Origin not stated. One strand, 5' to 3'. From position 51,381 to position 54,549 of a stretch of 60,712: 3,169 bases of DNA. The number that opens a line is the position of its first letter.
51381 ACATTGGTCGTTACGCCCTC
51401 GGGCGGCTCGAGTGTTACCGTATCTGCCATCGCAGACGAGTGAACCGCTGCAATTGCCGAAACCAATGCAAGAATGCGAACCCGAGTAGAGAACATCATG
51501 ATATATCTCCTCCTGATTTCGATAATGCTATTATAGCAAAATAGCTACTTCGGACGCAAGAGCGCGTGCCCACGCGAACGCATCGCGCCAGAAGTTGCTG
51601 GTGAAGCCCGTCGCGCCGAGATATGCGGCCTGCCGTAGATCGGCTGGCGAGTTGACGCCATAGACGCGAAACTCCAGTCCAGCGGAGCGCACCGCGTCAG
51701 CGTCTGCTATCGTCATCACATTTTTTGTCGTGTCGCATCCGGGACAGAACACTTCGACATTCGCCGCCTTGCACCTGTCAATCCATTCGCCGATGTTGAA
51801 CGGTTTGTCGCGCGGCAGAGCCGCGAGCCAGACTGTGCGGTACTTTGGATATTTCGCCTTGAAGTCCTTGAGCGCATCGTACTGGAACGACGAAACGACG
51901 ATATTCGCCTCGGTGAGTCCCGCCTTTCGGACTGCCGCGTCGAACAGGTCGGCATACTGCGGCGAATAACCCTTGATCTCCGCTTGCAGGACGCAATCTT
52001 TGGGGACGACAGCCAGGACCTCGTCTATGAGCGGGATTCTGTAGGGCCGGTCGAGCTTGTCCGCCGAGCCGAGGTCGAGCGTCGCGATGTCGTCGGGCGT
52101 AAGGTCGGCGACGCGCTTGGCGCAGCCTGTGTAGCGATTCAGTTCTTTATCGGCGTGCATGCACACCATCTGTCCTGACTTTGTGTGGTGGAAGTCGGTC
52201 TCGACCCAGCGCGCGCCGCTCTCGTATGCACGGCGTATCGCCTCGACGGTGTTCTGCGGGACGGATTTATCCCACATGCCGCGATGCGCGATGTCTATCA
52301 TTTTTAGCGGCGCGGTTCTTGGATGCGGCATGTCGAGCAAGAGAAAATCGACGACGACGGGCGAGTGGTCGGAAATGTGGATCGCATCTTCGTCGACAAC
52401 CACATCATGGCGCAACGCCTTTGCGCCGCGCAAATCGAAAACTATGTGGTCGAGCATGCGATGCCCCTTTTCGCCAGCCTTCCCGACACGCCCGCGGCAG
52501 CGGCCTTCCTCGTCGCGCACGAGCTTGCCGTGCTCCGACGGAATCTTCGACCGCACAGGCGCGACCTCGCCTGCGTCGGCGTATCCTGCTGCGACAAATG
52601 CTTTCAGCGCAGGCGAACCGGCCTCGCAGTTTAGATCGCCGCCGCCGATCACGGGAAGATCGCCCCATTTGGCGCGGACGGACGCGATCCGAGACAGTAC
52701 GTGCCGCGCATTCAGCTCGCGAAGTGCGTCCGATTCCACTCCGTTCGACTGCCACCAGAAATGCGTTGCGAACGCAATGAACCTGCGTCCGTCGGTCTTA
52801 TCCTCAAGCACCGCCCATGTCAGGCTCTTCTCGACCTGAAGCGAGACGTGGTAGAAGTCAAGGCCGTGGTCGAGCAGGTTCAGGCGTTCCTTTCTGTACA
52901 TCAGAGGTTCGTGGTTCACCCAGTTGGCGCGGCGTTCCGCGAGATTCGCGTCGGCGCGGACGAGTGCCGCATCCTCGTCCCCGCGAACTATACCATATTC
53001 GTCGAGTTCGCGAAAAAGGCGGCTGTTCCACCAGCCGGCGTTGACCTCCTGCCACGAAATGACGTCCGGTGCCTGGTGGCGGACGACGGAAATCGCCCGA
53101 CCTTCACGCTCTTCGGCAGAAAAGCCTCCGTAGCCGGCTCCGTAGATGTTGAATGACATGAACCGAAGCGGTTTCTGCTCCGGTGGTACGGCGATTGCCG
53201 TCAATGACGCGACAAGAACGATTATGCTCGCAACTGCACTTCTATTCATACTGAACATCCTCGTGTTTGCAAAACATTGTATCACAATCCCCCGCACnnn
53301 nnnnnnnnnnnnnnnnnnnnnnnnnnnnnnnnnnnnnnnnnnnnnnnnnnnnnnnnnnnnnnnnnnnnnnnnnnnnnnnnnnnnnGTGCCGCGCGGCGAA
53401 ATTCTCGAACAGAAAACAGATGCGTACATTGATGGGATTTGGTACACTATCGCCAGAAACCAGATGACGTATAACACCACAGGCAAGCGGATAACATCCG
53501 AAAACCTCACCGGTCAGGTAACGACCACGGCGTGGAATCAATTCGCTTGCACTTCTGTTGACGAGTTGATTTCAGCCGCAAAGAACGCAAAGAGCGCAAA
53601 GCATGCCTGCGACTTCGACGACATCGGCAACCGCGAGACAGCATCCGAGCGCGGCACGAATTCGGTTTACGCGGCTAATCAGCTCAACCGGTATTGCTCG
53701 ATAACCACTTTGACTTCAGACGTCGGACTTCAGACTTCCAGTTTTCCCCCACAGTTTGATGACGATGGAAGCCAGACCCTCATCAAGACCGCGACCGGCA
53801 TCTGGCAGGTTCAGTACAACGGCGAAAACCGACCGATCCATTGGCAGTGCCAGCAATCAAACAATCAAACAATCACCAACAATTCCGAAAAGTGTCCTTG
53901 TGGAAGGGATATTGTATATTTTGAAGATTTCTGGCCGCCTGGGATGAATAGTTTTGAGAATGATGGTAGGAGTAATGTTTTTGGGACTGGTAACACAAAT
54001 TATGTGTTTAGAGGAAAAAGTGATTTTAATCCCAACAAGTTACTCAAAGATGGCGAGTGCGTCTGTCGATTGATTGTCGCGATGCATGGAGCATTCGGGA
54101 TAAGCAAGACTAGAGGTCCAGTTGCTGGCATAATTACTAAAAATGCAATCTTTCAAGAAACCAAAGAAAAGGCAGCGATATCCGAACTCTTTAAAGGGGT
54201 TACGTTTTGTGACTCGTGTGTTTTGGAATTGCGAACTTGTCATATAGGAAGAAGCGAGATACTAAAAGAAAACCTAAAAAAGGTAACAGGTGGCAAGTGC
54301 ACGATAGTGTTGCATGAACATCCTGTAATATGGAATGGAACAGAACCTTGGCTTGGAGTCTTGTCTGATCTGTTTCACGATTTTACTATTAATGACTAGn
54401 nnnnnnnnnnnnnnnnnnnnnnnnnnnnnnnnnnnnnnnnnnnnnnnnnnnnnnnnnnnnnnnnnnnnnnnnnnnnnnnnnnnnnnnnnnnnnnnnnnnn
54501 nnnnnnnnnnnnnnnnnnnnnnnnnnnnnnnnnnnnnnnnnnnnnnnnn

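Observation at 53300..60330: Accessory island of same-strand cassettes delimited by a private family of repeats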

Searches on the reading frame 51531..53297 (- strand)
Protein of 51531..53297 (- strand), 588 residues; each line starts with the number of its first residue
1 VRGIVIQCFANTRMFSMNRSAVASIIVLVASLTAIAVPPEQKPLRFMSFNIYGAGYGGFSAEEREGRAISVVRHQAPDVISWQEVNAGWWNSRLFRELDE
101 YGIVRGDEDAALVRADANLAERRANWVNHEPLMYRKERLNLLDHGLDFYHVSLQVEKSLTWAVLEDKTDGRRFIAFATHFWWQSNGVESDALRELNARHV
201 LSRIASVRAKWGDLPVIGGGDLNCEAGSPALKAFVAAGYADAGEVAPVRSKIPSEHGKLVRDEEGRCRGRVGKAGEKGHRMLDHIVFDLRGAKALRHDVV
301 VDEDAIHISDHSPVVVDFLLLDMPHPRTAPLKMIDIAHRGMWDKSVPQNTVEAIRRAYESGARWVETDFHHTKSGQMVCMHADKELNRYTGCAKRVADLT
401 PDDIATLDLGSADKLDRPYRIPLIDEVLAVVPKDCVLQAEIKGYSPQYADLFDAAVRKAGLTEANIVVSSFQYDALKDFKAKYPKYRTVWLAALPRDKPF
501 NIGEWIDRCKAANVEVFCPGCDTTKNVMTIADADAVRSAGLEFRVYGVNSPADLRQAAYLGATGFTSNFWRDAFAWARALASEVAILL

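Call 4: search_protein_families(library=pfam, proteins=[window:51531-53297:-], max_evalue=0.1)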
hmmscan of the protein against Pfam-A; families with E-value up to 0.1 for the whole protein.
window:51531-53297:- (588 aa): 3 families
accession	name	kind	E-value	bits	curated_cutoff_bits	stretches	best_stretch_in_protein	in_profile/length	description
PF03009.23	GDPD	-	9.1e-25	88.6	23.6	1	338-569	1-241/244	Glycerophosphoryl diester phosphodiesterase family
PF03372.29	Exo_endo_phos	-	2.1e-05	24.8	24.5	1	47-311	1-225/225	Endonuclease/Exonuclease/phosphatase family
PF17455.7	LtuB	-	0.041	14.8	25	0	332-371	34-71/79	Late transcription unit B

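Call 15: find_encoding_contigs(protein=window:51531-53297:-, flank=10000, max_places=10)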
Protein window:51531-53297:- (588 aa): no gene with exactly this product is on record in the collection.

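Call 46: find_homologous_proteins(query=window:51531-53249:-, max_evalue=1e-30)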
Query window:51531-53249:- (572 aa): 140 proteins with E <= 1e-30 among 8000 candidates; the best 120 are listed.
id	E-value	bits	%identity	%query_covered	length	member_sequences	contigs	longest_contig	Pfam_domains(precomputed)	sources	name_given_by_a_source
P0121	0.0e+0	1249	95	100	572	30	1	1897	PF03372.30,PF03009.24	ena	-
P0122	0.0e+0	1200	93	96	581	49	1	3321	PF03372.30,PF03009.24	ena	-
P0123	0.0e+0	1127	87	94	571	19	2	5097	PF03372.30,PF03009.24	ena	-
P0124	0.0e+0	1106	84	97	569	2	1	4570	PF03372.30,PF03009.24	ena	-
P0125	0.0e+0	1096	83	96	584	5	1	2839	PF03372.30,PF03009.24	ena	-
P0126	3.5e-286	969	75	94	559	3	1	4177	PF03372.30,PF03009.24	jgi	jgi:glycerophosphoryl diester phosphodiesterase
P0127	7.3e-261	885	95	71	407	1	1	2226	PF03372.30,PF03009.24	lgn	-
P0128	3.0e-256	870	70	95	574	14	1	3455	PF03009.24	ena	-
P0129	4.3e-246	836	64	98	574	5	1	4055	PF03372.30,PF03009.24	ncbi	-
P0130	2.2e-141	491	71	51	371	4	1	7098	PF03372.30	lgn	-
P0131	2.9e-138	480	73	49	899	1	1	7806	PF03372.30,PF02065.25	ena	-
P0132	2.7e-135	470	71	49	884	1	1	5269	PF02638.22,PF02065.25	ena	-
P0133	9.5e-134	465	70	49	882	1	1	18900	PF02638.22,PF02065.25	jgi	-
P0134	6.8e-133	463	71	49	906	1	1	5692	PF03372.30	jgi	-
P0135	4.4e-132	460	67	52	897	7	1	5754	PF03372.30,PF02065.25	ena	-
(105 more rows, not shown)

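Call 47: find_encoding_contigs(protein=P0123, flank=10000, max_places=4)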
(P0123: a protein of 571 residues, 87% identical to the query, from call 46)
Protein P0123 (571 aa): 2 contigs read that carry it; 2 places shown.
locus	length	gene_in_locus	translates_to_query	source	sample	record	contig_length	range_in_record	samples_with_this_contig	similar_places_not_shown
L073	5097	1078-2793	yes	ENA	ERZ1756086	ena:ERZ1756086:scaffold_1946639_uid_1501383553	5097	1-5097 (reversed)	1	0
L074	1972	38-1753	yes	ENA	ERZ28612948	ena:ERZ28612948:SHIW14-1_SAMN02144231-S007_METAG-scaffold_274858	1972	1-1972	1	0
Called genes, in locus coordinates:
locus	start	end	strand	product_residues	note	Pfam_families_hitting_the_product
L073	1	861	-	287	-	?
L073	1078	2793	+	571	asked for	PF03372:Exo_endo_phos, PF03009:GDPD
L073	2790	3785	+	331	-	PF04321:RmlD_sub_bind, PF01073:3Beta_HSD, PF01370:Epimerase, PF02719:Polysacc_synt_2, PF08659:KR (faint), PF13460:NAD_binding_10, PF16363:GDP_Man_Dehyd, PF07993:NAD_binding_4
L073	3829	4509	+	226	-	PF01128:IspD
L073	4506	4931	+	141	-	PF04991:LicD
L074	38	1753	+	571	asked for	PF03372:Exo_endo_phos, PF03009:GDPD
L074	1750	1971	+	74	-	?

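Call 48: find_encoding_contigs(protein=P0124, flank=10000, max_places=4)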
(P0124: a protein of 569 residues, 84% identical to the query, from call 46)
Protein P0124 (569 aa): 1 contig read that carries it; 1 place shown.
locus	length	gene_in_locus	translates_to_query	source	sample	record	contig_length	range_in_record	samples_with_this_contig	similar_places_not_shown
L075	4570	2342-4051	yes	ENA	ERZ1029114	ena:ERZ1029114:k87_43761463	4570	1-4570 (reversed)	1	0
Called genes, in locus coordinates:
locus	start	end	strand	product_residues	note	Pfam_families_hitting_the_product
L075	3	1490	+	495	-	?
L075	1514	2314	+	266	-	PF02616:SMC_ScpA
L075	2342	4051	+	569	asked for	PF03372:Exo_endo_phos (weak), PF03009:GDPD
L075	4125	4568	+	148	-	?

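Call 49: find_encoding_contigs(protein=P0122, flank=10000, max_places=4)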
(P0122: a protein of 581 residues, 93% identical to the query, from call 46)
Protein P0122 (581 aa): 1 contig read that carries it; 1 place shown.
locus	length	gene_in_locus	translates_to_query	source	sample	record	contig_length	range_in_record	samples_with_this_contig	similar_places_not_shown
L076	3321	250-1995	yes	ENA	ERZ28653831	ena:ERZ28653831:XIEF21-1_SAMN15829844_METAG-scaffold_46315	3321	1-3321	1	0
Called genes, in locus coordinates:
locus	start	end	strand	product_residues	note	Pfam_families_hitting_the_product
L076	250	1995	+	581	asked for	PF03372:Exo_endo_phos (weak), PF03009:GDPD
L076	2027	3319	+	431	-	?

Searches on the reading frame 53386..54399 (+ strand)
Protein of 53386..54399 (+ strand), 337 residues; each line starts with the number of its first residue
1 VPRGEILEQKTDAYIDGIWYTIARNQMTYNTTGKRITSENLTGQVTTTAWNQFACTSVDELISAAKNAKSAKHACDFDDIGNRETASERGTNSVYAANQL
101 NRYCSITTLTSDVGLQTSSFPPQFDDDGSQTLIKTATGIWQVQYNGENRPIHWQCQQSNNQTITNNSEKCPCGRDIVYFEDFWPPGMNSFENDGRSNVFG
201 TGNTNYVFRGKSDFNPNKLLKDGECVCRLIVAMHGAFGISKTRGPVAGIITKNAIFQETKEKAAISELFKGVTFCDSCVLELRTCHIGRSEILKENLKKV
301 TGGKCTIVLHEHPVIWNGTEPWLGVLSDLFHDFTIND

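Call 4: search_protein_families(library=pfam, proteins=[window:53386-54399:+], max_evalue=0.1)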
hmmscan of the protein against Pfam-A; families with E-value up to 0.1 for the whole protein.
window:53386-54399:+ (337 aa): 0 families

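Call 20: search_protein_families(library=ncbifam, proteins=[window:53386-54399:+], max_evalue=0.1)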
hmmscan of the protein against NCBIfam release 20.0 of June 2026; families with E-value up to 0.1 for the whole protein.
window:53386-54399:+ (337 aa): 0 families

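Call 21: search_protein_families(library=padloc, proteins=[window:53386-54399:+], max_evalue=0.01)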
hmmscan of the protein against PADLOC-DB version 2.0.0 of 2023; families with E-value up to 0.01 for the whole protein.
window:53386-54399:+ (337 aa): 0 families

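Call 22: find_homologous_proteins(query=window:53386-54399:+, max_evalue=0.001)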
Query window:53386-54399:+ (337 aa): 200 proteins with E <= 0.001 among 757 candidates; the best 120 are listed.
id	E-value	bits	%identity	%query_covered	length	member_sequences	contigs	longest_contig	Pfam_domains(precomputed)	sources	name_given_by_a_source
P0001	6.7e-77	277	92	42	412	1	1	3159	-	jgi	-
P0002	1.1e-66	243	73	47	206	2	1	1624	-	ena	-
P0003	7.5e-64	234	50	75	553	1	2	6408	PF25023.2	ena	-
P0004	1.0e-59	221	74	42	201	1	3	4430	-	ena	-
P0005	6.4e-55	205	78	38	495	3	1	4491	PF25023.2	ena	-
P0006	1.7e-52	197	76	38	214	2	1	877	-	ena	-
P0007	7.1e-52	195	65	45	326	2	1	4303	-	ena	-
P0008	1.5e-51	194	63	45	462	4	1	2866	-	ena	-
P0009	3.5e-51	192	73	38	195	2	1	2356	-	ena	-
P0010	1.3e-50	191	70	40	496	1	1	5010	-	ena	-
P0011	1.6e-50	190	64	45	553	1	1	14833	PF25023.2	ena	-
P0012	9.2e-50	188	69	39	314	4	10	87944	-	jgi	-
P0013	2.2e-49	187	69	38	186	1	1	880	-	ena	-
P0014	3.1e-49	186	57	47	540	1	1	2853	PF09768.16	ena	-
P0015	8.3e-49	185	67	38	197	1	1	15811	-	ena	-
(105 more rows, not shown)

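Call 25: find_encoding_contigs(protein=P0012, flank=10000, max_places=6)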
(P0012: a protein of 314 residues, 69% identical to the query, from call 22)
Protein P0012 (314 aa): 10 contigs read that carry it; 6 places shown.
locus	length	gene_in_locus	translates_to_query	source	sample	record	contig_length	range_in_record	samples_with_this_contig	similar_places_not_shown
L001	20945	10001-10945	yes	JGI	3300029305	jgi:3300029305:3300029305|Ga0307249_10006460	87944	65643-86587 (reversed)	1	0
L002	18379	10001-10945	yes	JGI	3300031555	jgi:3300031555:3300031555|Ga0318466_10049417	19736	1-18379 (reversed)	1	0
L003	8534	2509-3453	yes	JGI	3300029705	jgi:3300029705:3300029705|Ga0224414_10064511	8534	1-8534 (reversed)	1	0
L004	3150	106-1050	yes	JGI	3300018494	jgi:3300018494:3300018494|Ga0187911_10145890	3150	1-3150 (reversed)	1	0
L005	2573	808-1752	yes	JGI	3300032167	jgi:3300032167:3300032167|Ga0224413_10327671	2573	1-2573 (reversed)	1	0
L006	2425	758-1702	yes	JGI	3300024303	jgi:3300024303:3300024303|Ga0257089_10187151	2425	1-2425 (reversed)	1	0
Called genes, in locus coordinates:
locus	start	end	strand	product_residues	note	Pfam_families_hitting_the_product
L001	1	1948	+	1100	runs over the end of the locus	PF05593:RHS_repeat, PF25023:TEN_YD-shell (weak), PF05593:RHS_repeat (weak)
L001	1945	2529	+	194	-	-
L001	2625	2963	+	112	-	-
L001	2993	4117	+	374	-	-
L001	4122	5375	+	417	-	PF07610:DUF1573, PF22544:HYDIN_VesB_CFA65-like_Ig (weak)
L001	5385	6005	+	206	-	PF00392:GntR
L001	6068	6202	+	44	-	-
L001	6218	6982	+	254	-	PF00083:Sugar_tr, PF07690:MFS_1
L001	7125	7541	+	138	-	PF21247:Fic-like_C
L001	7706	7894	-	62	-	-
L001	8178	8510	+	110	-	-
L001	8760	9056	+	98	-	-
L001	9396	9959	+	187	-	-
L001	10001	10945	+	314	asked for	-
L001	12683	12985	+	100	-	PF20475:DUF6717 (faint)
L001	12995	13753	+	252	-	-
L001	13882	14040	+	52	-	-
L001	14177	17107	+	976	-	PF00085:Thioredoxin (faint), PF03190:Thioredox_DsbH (faint), PF13098:Thioredoxin_2, PF13899:Thioredoxin_7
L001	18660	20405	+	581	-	PF02771:Acyl-CoA_dh_N (weak), PF02770:Acyl-CoA_dh_M, PF00441:Acyl-CoA_dh_1, PF08028:Acyl-CoA_dh_2, PF12186:AcylCoA_dehyd_C (faint)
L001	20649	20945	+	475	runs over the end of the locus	PF04715:, PF00425:Chorismate_bind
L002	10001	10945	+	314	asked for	-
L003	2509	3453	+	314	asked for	-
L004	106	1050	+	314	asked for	-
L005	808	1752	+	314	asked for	-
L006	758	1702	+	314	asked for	-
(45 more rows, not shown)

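Call 26: find_encoding_contigs(protein=P0011, flank=10000, max_places=4)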
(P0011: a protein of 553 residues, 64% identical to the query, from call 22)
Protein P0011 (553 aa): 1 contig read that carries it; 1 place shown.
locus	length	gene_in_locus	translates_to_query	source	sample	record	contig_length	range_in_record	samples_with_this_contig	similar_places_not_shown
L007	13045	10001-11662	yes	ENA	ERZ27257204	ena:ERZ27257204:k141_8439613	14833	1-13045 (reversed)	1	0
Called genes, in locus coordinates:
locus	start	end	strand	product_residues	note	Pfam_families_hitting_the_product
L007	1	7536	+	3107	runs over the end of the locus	?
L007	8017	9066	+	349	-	PF25023:TEN_YD-shell (faint), PF05593:RHS_repeat (faint)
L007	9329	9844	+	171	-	-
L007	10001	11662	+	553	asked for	PF25023:TEN_YD-shell (faint)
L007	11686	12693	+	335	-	-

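Call 44: search_protein_families(library=pfam, proteins=[L007:8017-9063:+, L007:9329-9841:+, L007:11686-12690:+, L001:1945-2526:+, L001:2993-4114:+], max_evalue=0.01)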
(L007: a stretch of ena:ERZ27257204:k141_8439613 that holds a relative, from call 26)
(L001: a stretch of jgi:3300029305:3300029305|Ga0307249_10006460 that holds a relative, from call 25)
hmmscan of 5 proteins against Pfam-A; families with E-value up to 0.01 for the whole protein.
L007:8017-9063:+ (349 aa): 2 families
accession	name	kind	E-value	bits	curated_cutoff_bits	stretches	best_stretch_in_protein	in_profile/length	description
PF05593.20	RHS_repeat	-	1.1e-13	51.6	22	2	134-171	1-38/38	RHS Repeat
PF20041.5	DUF6443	-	7.4e-05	23.4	27.8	0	223-273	27-80/137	Domain of unknown function (DUF6443)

L007:9329-9841:+ (171 aa): 0 families

L007:11686-12690:+ (335 aa): 0 families

L001:1945-2526:+ (194 aa): 0 families

L001:2993-4114:+ (374 aa): 0 families

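Call 91: search_protein_families(library=pfam, proteins=[L007:1-7533:+], max_evalue=0.001)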
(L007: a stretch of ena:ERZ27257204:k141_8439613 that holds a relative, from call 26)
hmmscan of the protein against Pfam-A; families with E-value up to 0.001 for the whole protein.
L007:1-7533:+ (2511 aa): 3 families
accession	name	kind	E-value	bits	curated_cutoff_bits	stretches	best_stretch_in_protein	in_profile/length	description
PF09479.16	Flg_new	-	4.5e-73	241.8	27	7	253-317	2-65/65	Listeria-Bacteroides repeat domain (List_Bact_rpt)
PF18998.6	Flg_new_2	-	8.4e-06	26.1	23.6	0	386-447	1-73/73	Divergent InlB B-repeat domain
PF12951.13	PATR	-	0.00046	20.6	27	0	1800-1827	2-30/30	Passenger-associated-transport-repeat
